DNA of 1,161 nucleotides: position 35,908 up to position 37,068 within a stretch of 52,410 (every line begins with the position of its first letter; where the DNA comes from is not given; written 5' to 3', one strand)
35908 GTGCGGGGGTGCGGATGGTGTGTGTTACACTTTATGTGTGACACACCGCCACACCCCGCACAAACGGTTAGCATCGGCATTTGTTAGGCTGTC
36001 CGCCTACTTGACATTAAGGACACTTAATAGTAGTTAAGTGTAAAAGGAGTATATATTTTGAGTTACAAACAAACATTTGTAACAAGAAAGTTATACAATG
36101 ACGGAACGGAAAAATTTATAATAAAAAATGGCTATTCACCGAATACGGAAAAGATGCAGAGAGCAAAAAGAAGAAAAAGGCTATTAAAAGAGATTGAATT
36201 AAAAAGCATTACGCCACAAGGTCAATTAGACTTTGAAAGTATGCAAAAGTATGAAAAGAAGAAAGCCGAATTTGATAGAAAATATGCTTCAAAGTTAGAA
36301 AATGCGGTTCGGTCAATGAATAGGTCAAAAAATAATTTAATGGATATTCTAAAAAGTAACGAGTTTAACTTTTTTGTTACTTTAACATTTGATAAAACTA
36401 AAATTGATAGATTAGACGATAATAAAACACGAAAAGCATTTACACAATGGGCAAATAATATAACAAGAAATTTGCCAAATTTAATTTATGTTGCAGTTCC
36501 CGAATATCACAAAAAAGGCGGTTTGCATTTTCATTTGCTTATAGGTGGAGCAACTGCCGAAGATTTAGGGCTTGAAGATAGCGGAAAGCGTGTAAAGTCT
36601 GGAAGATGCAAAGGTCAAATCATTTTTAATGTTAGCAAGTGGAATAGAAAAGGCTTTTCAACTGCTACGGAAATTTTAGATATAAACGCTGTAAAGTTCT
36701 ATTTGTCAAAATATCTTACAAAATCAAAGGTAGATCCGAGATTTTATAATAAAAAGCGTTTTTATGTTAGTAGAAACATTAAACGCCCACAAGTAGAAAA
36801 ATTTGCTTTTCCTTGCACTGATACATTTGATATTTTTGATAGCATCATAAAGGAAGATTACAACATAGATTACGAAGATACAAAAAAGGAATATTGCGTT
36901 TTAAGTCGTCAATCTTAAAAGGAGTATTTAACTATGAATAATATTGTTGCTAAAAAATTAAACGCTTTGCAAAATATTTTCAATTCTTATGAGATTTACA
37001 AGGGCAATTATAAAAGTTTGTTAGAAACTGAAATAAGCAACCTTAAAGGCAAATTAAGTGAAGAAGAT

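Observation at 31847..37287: Compact integrated element: serine integrase + cI/Cro switch + rolling-circle Rep, with no structural or transfer genes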

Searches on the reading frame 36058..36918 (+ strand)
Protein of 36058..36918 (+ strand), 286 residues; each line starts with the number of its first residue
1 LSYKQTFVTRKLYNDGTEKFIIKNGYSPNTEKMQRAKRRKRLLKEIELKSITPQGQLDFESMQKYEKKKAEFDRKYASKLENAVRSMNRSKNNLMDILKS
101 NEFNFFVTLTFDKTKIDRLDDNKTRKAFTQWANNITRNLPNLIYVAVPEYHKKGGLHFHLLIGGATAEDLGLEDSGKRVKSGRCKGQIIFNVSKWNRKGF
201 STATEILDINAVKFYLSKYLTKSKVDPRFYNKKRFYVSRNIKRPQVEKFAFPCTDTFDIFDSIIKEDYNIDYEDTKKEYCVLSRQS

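Call 4: search_protein_families(library=pfam, proteins=[window:36058-36918:+], max_evalue=0.01)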
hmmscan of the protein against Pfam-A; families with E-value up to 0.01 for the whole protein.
window:36058-36918:+ (286 aa): 2 families
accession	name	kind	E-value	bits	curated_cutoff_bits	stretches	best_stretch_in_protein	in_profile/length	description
PF23343.2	REP_ORF2-G2P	-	9.1e-15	55.2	27.8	1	104-223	1-98/99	Replication-associated protein ORF2/G2P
PF20199.4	RepSA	-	0.0088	15.7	34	0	136-166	199-229/438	Replication initiator protein, pSAM2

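Call 5: search_protein_families(library=phrogs, proteins=[window:36058-36918:+], max_evalue=0.01)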
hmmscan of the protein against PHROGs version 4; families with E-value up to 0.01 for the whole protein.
window:36058-36918:+ (286 aa): 4 families
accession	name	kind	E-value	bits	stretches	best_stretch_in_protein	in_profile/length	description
phrog_3419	-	DNA, RNA and nucleotide metabolism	5.1e-25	89.6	1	61-251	62-239/289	rolling circle DNA replication initiation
phrog_3584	-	DNA, RNA and nucleotide metabolism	2.9e-08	34.5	1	64-168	25-142/265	replication initiation protein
phrog_942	-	DNA, RNA and nucleotide metabolism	0.0031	17.9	1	99-229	114-243/501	replication initiation protein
phrog_10883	-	unknown function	0.0087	16.6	0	86-170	21-117/194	-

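Call 12: find_homologous_proteins(query=window:36058-36918:+, max_evalue=0.001)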
Query window:36058-36918:+ (286 aa): 161 proteins with E <= 0.001 among 700 candidates; the best 120 are listed.
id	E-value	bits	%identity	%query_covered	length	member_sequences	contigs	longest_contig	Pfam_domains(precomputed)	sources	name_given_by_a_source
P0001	1.3e-186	637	100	100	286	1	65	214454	PF23343.3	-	-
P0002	3.1e-186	635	100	100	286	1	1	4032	PF23343.3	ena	-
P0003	3.3e-186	635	100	100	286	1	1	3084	PF23343.3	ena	-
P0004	4.6e-186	635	100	100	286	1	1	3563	PF23343.3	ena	-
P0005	1.0e-185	634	100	100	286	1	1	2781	PF23343.3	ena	-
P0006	1.3e-185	633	100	100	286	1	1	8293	PF23343.3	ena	-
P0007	1.5e-185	633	100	100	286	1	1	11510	PF23343.3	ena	-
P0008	2.0e-181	620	100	98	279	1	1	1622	PF23343.3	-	-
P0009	1.0e-176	604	95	100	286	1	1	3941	PF23343.3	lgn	-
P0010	5.8e-169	579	91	100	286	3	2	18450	PF23343.3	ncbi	-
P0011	1.9e-159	548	86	100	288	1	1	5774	PF23343.3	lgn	-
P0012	2.6e-159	547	86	100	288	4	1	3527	PF23343.3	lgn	-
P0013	1.3e-158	545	85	100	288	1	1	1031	PF23343.3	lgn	-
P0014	3.3e-158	544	86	100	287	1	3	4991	PF23343.3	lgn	-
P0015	5.8e-157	539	86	100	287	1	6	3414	PF23343.3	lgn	-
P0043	1.0e-141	489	78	100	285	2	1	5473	PF23343.3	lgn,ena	-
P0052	4.5e-136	471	73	100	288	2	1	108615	PF23343.3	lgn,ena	-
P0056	2.7e-131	455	72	99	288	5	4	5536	PF23343.3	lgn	-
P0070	4.2e-90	320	56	100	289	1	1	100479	PF23343.3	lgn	-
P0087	4.0e-54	202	39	97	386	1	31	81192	PF23343.3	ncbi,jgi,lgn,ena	jgi:hypothetical protein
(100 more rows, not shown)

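Call 13: find_encoding_contigs(protein=P0001, flank=10000, max_places=10)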
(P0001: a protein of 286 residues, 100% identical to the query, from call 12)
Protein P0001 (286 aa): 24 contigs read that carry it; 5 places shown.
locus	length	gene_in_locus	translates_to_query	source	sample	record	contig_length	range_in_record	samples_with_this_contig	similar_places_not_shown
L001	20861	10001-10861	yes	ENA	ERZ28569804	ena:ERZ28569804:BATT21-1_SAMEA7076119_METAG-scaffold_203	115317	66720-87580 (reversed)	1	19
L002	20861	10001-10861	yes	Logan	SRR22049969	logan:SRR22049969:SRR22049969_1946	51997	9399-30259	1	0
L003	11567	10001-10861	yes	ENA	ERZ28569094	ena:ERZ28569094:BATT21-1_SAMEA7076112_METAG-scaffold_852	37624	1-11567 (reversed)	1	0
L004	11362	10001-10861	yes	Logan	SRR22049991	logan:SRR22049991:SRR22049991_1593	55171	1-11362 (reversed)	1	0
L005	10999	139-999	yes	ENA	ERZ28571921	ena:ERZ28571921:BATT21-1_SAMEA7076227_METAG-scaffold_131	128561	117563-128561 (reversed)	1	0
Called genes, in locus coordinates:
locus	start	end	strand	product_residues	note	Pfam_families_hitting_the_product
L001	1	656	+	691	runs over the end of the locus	PF00072:Response_reg, PF13487:HD_5, PF01966:HD, PF00990:GGDEF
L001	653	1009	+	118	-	-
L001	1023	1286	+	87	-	-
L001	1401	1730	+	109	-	-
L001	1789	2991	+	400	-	PF00465:Fe-ADH, PF13685:Fe-ADH_2, PF25137:ADH_Fe_C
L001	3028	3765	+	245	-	PF07947:YhhN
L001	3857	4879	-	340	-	-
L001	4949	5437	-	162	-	PF00300:His_Phos_1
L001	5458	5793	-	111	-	-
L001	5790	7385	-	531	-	PF00239:Resolvase, PF07508:Recombinase, PF13408:Zn_ribbon_recom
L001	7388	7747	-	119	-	PF12844:HTH_19 (weak), PF13560:HTH_31, PF01381:HTH_3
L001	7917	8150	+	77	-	PF05339:DUF739, PF12844:HTH_19, PF01381:HTH_3 (weak), PF13443:HTH_26 (weak)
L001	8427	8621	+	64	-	-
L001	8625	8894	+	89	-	-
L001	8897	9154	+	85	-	-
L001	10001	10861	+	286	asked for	PF23343:REP_ORF2-G2P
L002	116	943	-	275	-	PF00849:PseudoU_synth_2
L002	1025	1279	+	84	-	PF07873:YabP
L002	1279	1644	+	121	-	PF09578:Spore_YabQ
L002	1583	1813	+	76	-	-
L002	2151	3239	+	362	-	PF07454:SpoIIP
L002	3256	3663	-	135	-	PF13508:Acetyltransf_7, PF00583:Acetyltransf_1 (weak), PF13673:Acetyltransf_10 (faint)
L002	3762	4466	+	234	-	PF04239:DUF421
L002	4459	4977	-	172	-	-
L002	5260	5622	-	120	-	PF13788:DUF4180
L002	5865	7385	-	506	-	PF00239:Resolvase, PF07508:Recombinase, PF13408:Zn_ribbon_recom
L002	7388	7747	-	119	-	PF12844:HTH_19 (weak), PF13560:HTH_31, PF01381:HTH_3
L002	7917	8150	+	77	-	PF05339:DUF739, PF12844:HTH_19, PF01381:HTH_3 (weak), PF13443:HTH_26 (weak)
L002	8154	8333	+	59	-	-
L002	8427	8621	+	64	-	-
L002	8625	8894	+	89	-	-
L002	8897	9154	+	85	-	-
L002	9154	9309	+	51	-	-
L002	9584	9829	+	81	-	-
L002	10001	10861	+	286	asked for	PF23343:REP_ORF2-G2P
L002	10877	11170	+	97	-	-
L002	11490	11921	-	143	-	PF08769:Spo0A_C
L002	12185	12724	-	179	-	PF00210:Ferritin, PF02915:Rubrerythrin, PF21349:RUBY_RBDX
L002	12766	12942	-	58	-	-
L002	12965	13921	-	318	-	PF02195:ParB_N, PF17762:HTH_ParB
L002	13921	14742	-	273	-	PF00142:Fer4_NifH, PF01656:CbiA, PF02374:ArsA_ATPase (weak), PF06564:CBP_BcsQ, PF09140:MipZ (weak), PF10609:ParA, PF13614:AAA_31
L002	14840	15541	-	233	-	PF02527:GidB, PF13847:Methyltransf_31 (weak)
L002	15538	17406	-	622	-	PF01134:GIDA, PF01266:DAO (faint), PF07992:Pyr_redox_2, PF21680:GIDA_C_1st, PF13932:SAM_GIDA_C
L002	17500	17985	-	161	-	PF00383:dCMP_cyt_deam_1, PF14437:MafB19-deam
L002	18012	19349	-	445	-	PF10396:TrmE_N, PF12631:MnmE_helical, PF00350:Dynamin_N (faint), PF00009:GTP_EFTU (faint), PF01926:MMR_HSR1, PF02421:FeoB_N, PF04548:AIG1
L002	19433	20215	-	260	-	PF14804:Jag_N, PF13083:KH_KhpA-B, PF01424:R3H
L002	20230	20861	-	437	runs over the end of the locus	PF02096:60KD_IMP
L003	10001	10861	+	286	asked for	PF23343:REP_ORF2-G2P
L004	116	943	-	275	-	PF00849:PseudoU_synth_2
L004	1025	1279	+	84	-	PF07873:YabP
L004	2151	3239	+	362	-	PF07454:SpoIIP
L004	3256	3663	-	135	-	PF13508:Acetyltransf_7, PF00583:Acetyltransf_1 (weak), PF13673:Acetyltransf_10 (faint)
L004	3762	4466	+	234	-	PF04239:DUF421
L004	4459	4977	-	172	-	-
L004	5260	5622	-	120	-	PF13788:DUF4180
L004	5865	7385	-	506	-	PF00239:Resolvase, PF07508:Recombinase, PF13408:Zn_ribbon_recom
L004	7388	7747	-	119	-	PF12844:HTH_19 (weak), PF13560:HTH_31, PF01381:HTH_3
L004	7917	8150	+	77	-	PF05339:DUF739, PF12844:HTH_19, PF01381:HTH_3 (weak), PF13443:HTH_26 (weak)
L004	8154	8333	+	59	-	-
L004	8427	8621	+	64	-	-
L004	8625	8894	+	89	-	-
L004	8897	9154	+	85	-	-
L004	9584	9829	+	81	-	-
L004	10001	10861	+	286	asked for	PF23343:REP_ORF2-G2P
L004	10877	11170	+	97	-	-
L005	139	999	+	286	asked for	PF23343:REP_ORF2-G2P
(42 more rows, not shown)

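Call 18: find_encoding_contigs(protein=P0011, flank=10000, max_places=3)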
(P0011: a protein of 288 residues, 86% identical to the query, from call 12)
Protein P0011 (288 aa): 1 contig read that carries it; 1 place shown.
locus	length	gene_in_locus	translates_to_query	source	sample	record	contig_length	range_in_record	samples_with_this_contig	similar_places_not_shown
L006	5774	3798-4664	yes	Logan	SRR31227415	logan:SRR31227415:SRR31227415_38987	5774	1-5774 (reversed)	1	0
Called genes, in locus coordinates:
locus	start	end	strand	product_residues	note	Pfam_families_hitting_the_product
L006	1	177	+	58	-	?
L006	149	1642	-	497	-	PF00239:Resolvase, PF07508:Recombinase, PF13408:Zn_ribbon_recom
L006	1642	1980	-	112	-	PF13560:HTH_31, PF01381:HTH_3, PF12844:HTH_19 (weak)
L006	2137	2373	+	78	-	PF05339:DUF739 (weak), PF01381:HTH_3, PF13443:HTH_26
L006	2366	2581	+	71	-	-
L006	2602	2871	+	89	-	-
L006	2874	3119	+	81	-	-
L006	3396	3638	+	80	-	-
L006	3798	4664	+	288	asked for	PF23343:REP_ORF2-G2P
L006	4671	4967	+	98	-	-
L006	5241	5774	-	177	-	?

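Call 19: find_encoding_contigs(protein=P0087, flank=10000, max_places=4)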
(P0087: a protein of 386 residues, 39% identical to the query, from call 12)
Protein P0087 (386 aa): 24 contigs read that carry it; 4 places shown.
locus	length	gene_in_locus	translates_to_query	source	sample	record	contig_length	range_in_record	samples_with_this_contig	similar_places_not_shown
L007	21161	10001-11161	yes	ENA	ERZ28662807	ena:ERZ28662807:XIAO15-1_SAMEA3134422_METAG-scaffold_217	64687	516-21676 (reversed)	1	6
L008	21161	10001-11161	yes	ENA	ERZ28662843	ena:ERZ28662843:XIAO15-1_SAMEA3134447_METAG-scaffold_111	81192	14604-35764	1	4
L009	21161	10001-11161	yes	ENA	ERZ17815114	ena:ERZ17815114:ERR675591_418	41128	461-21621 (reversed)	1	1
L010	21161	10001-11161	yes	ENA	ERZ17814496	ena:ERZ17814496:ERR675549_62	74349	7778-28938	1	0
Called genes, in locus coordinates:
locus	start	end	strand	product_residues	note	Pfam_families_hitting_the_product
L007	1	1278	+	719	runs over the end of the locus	-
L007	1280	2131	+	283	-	PF16774:Dit_N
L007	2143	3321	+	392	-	-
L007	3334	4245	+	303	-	-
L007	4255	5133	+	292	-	PF18454:Mtd_N, PF19789:DUF6273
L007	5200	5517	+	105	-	-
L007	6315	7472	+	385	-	PF00078:RVT_1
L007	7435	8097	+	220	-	-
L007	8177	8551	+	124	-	-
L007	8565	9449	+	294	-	-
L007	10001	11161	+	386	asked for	PF23343:REP_ORF2-G2P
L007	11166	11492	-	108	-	PF12844:HTH_19 (weak), PF13443:HTH_26 (weak), PF01381:HTH_3, PF13560:HTH_31 (weak)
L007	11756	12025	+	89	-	-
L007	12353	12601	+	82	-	-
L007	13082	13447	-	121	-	PF01325:Fe_dep_repress, PF12802:MarR_2 (weak), PF02742:Fe_dep_repr_C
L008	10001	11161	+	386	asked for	PF23343:REP_ORF2-G2P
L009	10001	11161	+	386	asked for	PF23343:REP_ORF2-G2P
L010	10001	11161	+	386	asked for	PF23343:REP_ORF2-G2P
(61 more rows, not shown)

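Call 24: search_protein_families(library=ncbifam, proteins=[window:36058-36918:+], max_evalue=0.01)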
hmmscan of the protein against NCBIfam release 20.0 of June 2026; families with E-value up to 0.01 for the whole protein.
window:36058-36918:+ (286 aa): 0 families

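Call 25: search_dna_similar(query=window:36058-36918:+, collection=phages, mode=protein, max_evalue=0.001, max_rows=30)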
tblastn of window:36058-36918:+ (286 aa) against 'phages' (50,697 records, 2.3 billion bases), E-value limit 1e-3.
Records with a match: 132; places in all: 132; records where one place covers at least 80% of the query: 5.
Best place of each record, by identity: <60% 132.
By first word of the organism name: Ralstonia 101; bajarodino 22; Dulem 8; Microviridae 1.
By host as written in the record: Ralstonia solanacearum 70; - 16; Peromyscus fraterculus 11; Ralstonia solanacearum Race 3, Biovar 1 6; Varecia variegata 4; Ralstonia solanacearum UW551 3; Eulemur coronatus 2; Ralstonia pickettii 2; and 17 more.
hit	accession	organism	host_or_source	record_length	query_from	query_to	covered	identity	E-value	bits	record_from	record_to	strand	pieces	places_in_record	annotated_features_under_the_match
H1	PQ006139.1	bajarodino virus 1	Neotoma bryanti feces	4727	6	283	97%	43.0%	1e-57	204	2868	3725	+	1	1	replication initiator protein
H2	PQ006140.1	bajarodino virus 1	Neotoma bryanti feces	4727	6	283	97%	43.0%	1e-57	204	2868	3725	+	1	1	replication initiator protein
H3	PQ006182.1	bajarodino virus 16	Peromyscus fraterculus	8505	6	282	97%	39.6%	1e-52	189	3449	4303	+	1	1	replication initiator protein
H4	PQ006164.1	bajarodino virus 31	Peromyscus fraterculus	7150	6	285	98%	37.5%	3e-50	183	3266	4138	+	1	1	replication initiator protein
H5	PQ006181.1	bajarodino virus 17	Peromyscus fraterculus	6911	11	248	83%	38.1%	2e-42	160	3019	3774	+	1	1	replication initiator protein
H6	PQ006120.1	bajarodino virus 73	Chaetodipus spinatus feces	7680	80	284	72%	39.6%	4e-42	159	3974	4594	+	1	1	replication initiator protein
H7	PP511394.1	Dulem virus 66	Eulemur fulvus collaris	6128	54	247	68%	36.5%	1e-25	112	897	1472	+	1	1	replication protein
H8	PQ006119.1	bajarodino virus 76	Chaetodipus spinatus feces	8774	86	246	56%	40.1%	1e-24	108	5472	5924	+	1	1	replication initiator protein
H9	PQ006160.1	bajarodino virus 35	Peromyscus fraterculus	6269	68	250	64%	35.1%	1e-18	91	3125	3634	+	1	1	replication initiator protein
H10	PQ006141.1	bajarodino virus 42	Neotoma bryanti feces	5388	78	282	72%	31.0%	3e-23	104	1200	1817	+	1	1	replication initiator protein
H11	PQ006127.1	bajarodino virus 53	Peromyscus fraterculus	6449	82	249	59%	37.5%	3e-28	119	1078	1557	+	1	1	replication initiator protein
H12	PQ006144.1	bajarodino virus 39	Neotoma bryanti feces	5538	86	268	64%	34.2%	8e-13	74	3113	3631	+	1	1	replication initiator protein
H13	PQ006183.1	bajarodino virus 15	Peromyscus fraterculus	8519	81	248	59%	36.7%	1e-23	105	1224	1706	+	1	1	replication initiator protein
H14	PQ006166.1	bajarodino virus 29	Peromyscus fraterculus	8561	81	248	59%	36.7%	2e-23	105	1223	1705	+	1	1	replication initiator protein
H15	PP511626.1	Dulem virus 74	Varecia variegata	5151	86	283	69%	30.0%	3e-15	81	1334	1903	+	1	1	replication protein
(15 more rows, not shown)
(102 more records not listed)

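Call 26: search_dna_similar(query=window:36058-36918:+, collection=plasmids, mode=protein, max_evalue=0.001, max_rows=30)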
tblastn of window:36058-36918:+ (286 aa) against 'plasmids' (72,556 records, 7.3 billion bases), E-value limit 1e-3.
Records with a match: 57; places in all: 58; records where one place covers at least 80% of the query: 0.
Best place of each record, by identity: <60% 57.
By first word of the organism name: Staphylococcus 27; Ralstonia 6; Clostridium 5; Bacillus 4; Enterococcus 3; Macrococcus 2; Mammaliicoccus 1; Brevibacterium 1; Macrococcoides 1; Brevibacillus 1; and 6 more.
By predicted mobility (MOB-suite, as given by PLSDB): non-mobilizable 48; mobilizable 9.
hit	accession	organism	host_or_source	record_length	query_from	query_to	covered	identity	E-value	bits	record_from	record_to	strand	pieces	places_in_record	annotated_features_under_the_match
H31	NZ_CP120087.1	Mammaliicoccus sciuri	Canis lupus familiaris,cell ...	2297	54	274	77%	27.8%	1e-12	75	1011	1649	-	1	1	hypothetical protein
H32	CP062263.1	Brevibacterium sp. JNUCC-42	Whole organism,Baengnokdam Summit ...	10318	80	271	67%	27.7%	6e-8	61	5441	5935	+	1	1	protein Rep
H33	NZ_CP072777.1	Bacillus cereus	mixed culture,Bee Honey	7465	77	245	59%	30.3%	3e-8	62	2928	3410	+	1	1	Rep protein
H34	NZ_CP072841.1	Macrococcoides canis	bacterial culture,environment of small ...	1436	91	246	55%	32.5%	2e-14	80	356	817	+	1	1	hypothetical protein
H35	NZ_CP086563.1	Enterococcus faecalis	mixed culture,rectal swab samples of pig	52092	81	246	58%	30.5%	1e-12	75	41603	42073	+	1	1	hypothetical protein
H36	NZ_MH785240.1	Staphylococcus aureus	Broiler chicken,whole organism,synovial ...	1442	91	261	60%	29.1%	4e-10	67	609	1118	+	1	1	hypothetical protein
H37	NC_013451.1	Staphylococcus aureus subsp. aureus ED98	-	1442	91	261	60%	28.9%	4e-11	70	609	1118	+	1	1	hypothetical protein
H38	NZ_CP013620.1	Staphylococcus aureus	Homo sapiens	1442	91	261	60%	28.9%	4e-11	70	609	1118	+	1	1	hypothetical protein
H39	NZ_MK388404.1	Staphylococcus aureus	Broiler chicken,whole organism,sternal ...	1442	91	261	60%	28.9%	4e-11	70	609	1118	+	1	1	hypothetical protein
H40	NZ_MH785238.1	Staphylococcus aureus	Gallus gallus,whole organism,Broiler ...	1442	91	261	60%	28.9%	4e-11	70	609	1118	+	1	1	hypothetical protein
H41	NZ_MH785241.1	Staphylococcus aureus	Gallus gallus,whole organism,Broiler ...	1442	91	261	60%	28.9%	4e-11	70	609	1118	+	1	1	hypothetical protein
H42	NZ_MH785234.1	Staphylococcus aureus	Farmed turkey,whole ...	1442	91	261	60%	28.9%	4e-11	70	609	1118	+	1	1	hypothetical protein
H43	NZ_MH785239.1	Staphylococcus aureus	Gallus gallus,whole organism,Broiler ...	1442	91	261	60%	28.9%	4e-11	70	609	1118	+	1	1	hypothetical protein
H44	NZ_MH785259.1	Staphylococcus aureus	Broiler chicken,whole organism,commensal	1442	91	261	60%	28.9%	4e-11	70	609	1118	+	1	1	hypothetical protein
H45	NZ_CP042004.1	Staphylococcus aureus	retail turkey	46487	67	241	59%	28.9%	7e-7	79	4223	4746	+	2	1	hypothetical protein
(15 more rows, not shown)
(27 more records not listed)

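Call 32: find_related_loci(query=A1, collection=genome_contigs, flank=10000)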
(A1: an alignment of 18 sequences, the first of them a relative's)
Query A1 (286 aa) in genome_contigs; peptide patterns used: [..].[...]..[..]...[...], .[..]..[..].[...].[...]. (x = any residue, [..] = any of these).
91 stretches matched a pattern; 41 encode a relative of the query (tblastn E <= 1e-3); 41 distinct loci.
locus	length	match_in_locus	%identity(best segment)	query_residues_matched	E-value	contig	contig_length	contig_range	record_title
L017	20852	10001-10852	86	1-285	1e-166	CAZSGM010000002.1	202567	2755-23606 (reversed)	MAG TPA_asm: uncultured Lachnospiraceae bacterium isolate SRP313737_co1_169 genome assembly, contig: NODE_48_length_2025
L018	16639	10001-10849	76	1-284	3e-142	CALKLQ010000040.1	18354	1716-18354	MAG TPA_asm: uncultured Clostridia bacterium isolate ERR911987_bin.81_CONCOCT_v1.1_MAG genome assembly, contig: ERZ82470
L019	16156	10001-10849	62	1-283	1e-118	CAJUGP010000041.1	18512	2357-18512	MAG TPA_asm: uncultured Christensenella sp. isolate MGBC130616 genome assembly, contig: MGBC130616.41, whole genome shot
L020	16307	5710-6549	67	4-284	1e-115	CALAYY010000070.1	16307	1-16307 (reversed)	MAG TPA_asm: uncultured Clostridia bacterium isolate SRR1562009_bin.129_CONCOCT_v1.1_MAG genome assembly, contig: ERZ724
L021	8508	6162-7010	58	1-285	3e-110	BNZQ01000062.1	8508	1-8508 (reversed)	Clostridia bacterium PG1894_211 DNA, sequence062, whole genome shotgun sequence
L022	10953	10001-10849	62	1-283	1e-118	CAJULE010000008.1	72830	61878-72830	MAG TPA_asm: uncultured Christensenellaceae bacterium isolate MGBC157735 genome assembly, contig: MGBC157735.8, whole ge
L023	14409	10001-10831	51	4-284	4e-89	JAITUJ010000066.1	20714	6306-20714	MAG: Clostridiales bacterium isolate Spi319_bin1 k119_561987, whole genome shotgun sequence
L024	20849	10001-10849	44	2-283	9e-66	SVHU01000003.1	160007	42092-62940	MAG: Clostridiales bacterium isolate SIG392 NODE_1850_length_160007_cov_3.069990, whole genome shotgun sequence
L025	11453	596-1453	40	6-283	8e-59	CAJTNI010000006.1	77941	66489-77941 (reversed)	MAG TPA_asm: uncultured Christensenella sp. isolate MGBC105483 genome assembly, contig: MGBC105483.6, whole genome shotg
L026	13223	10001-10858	39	6-283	2e-56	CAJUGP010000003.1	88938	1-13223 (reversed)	MAG TPA_asm: uncultured Christensenella sp. isolate MGBC130616 genome assembly, contig: MGBC130616.3, whole genome shotg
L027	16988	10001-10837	39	6-283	2e-56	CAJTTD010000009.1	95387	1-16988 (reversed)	MAG TPA_asm: uncultured Christensenella sp. isolate MGBC108895 genome assembly, contig: MGBC108895.9, whole genome shotg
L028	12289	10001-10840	40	6-284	6e-54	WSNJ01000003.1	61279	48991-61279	MAG: Clostridia bacterium isolate RACS_047 NODE_14_length_61279_cov_30.560385, whole genome shotgun sequence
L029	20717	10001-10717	39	6-246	1e-46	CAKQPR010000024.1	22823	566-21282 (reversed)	MAG: uncultured Clostridia bacterium isolate REFINED_METABAT215_TOP10_CONTIGS_1500_ASSEMBLY_K77_MERGED__Hadza_MoBio_hadz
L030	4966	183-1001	36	6-283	1e-46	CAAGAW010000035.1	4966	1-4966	MAG TPA_asm: Clostridia bacterium, isolate HGM11387, WGS project CAAGAW010000000 data, contig: SRS475967_82_k119_222050,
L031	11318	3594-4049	41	86-247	1e-28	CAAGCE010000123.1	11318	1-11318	MAG TPA_asm: Ruminococcaceae bacterium, isolate HGM13314, WGS project CAAGCE010000000 data, contig: SRS476098_23_k119_15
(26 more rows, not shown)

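Call 34: find_related_loci(query=A1, collection=viral_contigs, flank=10000)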
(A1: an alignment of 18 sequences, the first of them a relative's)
Query A1 (286 aa) in viral_contigs; peptide patterns used: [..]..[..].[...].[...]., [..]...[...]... (x = any residue, [..] = any of these).
51 stretches matched a pattern; 4 encode a relative of the query (tblastn E <= 1e-3); 4 distinct loci.
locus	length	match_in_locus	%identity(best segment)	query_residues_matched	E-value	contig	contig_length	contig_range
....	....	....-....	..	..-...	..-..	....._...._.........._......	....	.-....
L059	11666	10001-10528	30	84-251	1e-20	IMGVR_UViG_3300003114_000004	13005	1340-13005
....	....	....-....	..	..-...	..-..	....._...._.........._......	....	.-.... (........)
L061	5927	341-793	33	81-225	4e-18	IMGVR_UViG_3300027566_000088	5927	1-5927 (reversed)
